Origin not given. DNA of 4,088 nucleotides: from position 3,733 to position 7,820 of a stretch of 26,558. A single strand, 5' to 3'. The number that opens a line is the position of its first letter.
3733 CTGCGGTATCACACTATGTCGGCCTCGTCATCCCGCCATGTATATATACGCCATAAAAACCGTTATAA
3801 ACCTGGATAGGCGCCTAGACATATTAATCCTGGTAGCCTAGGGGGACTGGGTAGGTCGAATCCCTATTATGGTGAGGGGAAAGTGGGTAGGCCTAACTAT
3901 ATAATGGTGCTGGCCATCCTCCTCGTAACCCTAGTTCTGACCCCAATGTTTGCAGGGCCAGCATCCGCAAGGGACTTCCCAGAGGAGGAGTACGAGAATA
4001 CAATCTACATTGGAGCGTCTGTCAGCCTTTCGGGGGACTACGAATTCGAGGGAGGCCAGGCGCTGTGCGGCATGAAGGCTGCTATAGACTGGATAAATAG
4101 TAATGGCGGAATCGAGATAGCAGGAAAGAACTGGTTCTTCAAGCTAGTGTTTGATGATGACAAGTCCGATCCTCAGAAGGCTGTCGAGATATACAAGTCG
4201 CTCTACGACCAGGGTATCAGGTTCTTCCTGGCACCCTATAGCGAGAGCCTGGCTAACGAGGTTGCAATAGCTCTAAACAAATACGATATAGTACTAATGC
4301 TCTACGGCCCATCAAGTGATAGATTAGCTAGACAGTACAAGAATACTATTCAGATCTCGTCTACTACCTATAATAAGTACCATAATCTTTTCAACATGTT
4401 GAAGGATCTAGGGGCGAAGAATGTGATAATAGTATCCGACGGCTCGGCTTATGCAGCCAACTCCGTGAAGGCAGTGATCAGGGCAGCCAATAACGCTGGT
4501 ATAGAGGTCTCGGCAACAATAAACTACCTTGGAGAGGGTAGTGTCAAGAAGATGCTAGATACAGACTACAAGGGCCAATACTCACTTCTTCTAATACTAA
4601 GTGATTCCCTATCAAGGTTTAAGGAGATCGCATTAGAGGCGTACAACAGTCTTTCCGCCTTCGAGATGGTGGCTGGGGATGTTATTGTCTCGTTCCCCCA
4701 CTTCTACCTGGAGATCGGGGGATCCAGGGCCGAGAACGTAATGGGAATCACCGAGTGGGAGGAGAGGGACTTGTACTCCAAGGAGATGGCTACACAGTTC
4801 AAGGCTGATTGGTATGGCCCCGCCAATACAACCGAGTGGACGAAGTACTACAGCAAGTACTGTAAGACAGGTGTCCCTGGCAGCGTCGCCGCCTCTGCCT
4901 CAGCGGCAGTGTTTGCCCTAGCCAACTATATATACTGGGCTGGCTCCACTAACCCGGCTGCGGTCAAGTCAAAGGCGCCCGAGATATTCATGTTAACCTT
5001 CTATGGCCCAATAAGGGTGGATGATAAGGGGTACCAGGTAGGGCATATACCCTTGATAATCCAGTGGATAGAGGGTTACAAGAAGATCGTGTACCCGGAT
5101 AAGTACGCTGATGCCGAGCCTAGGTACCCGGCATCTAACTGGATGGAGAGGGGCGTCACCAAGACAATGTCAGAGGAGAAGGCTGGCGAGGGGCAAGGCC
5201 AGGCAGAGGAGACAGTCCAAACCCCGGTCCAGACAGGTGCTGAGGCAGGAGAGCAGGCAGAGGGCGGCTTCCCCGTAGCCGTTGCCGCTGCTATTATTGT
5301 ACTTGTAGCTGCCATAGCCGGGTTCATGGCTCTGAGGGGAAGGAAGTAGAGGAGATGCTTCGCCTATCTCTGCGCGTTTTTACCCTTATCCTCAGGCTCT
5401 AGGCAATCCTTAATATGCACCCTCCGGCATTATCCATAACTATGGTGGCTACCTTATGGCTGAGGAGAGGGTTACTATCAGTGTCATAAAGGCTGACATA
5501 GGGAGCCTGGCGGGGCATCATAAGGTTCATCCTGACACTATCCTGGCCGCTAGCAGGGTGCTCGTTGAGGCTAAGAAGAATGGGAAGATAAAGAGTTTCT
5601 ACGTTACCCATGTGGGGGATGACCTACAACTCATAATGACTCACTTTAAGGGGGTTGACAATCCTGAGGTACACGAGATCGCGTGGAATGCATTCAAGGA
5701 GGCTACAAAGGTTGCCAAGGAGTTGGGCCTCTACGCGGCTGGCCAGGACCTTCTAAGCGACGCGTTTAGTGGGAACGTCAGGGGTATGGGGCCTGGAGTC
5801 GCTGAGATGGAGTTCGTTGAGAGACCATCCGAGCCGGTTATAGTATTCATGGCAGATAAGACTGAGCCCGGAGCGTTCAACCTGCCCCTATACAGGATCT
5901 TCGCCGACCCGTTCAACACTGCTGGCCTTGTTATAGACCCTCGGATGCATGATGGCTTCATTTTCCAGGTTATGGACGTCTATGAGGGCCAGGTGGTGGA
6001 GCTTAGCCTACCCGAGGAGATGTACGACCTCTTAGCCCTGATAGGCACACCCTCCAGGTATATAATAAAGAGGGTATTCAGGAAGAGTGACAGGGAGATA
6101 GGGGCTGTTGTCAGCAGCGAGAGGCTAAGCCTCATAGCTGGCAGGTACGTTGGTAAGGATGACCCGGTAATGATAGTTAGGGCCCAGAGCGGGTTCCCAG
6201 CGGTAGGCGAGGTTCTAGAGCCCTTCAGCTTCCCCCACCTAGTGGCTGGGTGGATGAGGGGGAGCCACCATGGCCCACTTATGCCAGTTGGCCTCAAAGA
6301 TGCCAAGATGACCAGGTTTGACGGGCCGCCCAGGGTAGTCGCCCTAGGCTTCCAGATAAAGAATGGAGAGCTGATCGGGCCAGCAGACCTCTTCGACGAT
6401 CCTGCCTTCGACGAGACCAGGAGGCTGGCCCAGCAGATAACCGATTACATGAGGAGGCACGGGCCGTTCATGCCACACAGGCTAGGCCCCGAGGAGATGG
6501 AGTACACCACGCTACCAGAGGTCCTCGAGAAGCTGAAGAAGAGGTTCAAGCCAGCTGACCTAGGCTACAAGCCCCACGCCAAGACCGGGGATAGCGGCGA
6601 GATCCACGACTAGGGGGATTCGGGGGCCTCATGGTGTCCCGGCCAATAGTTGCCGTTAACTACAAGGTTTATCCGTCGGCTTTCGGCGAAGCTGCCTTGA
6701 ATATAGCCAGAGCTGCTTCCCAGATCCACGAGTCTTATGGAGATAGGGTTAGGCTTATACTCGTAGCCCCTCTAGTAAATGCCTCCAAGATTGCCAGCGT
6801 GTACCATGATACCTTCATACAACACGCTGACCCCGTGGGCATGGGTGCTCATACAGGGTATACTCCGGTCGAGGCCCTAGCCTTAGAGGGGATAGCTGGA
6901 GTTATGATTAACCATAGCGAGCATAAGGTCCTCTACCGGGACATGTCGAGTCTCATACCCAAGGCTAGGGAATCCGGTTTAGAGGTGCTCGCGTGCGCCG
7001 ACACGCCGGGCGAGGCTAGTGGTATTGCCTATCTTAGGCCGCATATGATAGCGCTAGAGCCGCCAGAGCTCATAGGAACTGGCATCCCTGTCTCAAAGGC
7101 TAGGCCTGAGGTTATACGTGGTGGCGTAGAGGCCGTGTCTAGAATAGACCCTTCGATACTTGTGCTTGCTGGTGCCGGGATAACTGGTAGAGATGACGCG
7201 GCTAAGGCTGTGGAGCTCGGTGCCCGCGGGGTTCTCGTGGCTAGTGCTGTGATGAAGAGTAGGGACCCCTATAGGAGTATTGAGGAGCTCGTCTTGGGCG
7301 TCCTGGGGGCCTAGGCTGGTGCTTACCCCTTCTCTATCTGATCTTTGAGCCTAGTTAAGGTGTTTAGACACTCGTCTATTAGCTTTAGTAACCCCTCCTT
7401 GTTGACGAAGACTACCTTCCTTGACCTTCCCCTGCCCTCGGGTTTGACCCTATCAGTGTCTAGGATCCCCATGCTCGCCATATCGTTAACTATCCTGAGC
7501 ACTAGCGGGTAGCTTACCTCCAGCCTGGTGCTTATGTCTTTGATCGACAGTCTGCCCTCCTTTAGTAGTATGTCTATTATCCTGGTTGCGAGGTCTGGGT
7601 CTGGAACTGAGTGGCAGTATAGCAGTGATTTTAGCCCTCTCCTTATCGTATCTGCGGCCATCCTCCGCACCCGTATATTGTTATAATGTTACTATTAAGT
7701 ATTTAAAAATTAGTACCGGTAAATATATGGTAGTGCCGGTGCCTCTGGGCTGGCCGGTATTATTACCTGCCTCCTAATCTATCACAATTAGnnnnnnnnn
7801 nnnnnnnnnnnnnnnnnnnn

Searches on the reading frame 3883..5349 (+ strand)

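Call 13: search_protein_families(library=pfam, proteins=[window:3883-5349:+], max_evalue=0.001)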
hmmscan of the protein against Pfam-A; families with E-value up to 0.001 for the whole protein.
window:3883-5349:+ (488 aa): 2 families
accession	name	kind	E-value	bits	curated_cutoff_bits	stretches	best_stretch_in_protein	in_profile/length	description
PF13458.12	Peripla_BP_6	-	5.6e-28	99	31.7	1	40-216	1-173/343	Periplasmic binding protein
PF01094.35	ANF_receptor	-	9.2e-10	38.5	25.4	1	61-214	3-155/353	Receptor family ligand binding region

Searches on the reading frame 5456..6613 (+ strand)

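Call 13: search_protein_families(library=pfam, proteins=[window:5456-6613:+], max_evalue=0.001)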
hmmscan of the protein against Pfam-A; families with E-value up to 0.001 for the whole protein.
window:5456-6613:+ (385 aa): 1 family
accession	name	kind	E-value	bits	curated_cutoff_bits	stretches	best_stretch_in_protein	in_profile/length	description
PF01950.21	FBPase_3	-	3.5e-191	635.5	25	1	5-365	1-361/361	Fructose-1,6-bisphosphatase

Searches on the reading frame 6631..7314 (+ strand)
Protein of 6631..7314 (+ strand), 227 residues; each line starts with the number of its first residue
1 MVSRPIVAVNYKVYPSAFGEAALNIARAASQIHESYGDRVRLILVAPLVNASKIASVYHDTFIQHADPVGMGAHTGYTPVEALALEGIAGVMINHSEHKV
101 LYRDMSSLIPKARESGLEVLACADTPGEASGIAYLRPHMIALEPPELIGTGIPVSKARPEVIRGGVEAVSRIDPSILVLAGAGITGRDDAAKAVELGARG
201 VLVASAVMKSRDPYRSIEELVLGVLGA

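Call 13: search_protein_families(library=pfam, proteins=[window:6631-7314:+], max_evalue=0.001)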
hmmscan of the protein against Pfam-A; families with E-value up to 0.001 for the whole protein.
window:6631-7314:+ (227 aa): 3 families
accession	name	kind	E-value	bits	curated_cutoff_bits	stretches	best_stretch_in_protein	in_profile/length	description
PF00121.24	TIM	-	4.5e-32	111.9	20.1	1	5-212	1-237/245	Triosephosphate isomerase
PF05690.20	ThiG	-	5e-06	26.5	23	1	176-218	176-218/247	Thiazole biosynthesis protein ThiG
PF00218.27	IGPS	-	0.00026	20.7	27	1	170-220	204-254/254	Indole-3-glycerol phosphate synthase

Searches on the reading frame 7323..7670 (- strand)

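Call 13: search_protein_families(library=pfam, proteins=[window:7323-7670:-], max_evalue=0.001)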
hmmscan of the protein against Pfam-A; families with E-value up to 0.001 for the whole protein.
window:7323-7670:- (115 aa): 6 families
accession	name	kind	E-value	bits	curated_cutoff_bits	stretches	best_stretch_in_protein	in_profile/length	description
PF13412.12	HTH_24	-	8.2e-08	32.1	21.9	1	30-70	7-47/48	Winged helix-turn-helix DNA-binding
PF02002.24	TFIIE_alpha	-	1.8e-05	25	22.9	1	28-114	15-102/105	TFIIE alpha subunit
PF12802.13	MarR_2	-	0.00018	22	27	1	28-77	7-57/61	MarR family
PF01978.25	TrmB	-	0.00045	20.5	25.6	1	34-77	16-59/68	Sugar-specific transcriptional regulator TrmB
PF21476.4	PF0610-like_N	-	0.00066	20.3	33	0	30-61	5-35/50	PF0610-like, N-terminal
PF08221.17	HTH_9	-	0.00086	19.8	23.4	0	27-57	14-44/62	RNA polymerase III subunit RPC82 helix-turn-helix domain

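Call 76: search_protein_families(library=padloc, proteins=[window:7323-7670:-], max_evalue=0.001)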
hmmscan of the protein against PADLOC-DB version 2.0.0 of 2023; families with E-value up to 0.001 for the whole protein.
window:7323-7670:- (115 aa): 7 families
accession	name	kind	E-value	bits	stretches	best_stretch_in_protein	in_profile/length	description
PDLC01268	CasR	-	0.00011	20.3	1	29-75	127-169/179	"CAS-I,CAS-II,CAS-III,CAS-IV,CAS-V,CAS-VI; associated_signaling"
PDLC01875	CARF3--CARF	-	0.00016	19.6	1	26-83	146-198/219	-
PDLC04370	PDC-M05A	-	0.00037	18.4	1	31-86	21-71/194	-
PDLC01434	CasR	-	0.00043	18.2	1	29-78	131-178/191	"CAS-I,CAS-II,CAS-III,CAS-IV,CAS-V,CAS-VI; associated_signaling"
PDLC03963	SoFic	-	0.0006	17.3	1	28-92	295-353/361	-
PDLC01849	CARF3--CARF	-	0.00093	17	0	35-81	146-192/197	-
PDLC01866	CARF3--CARF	-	0.00096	17.2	0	29-95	142-202/207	-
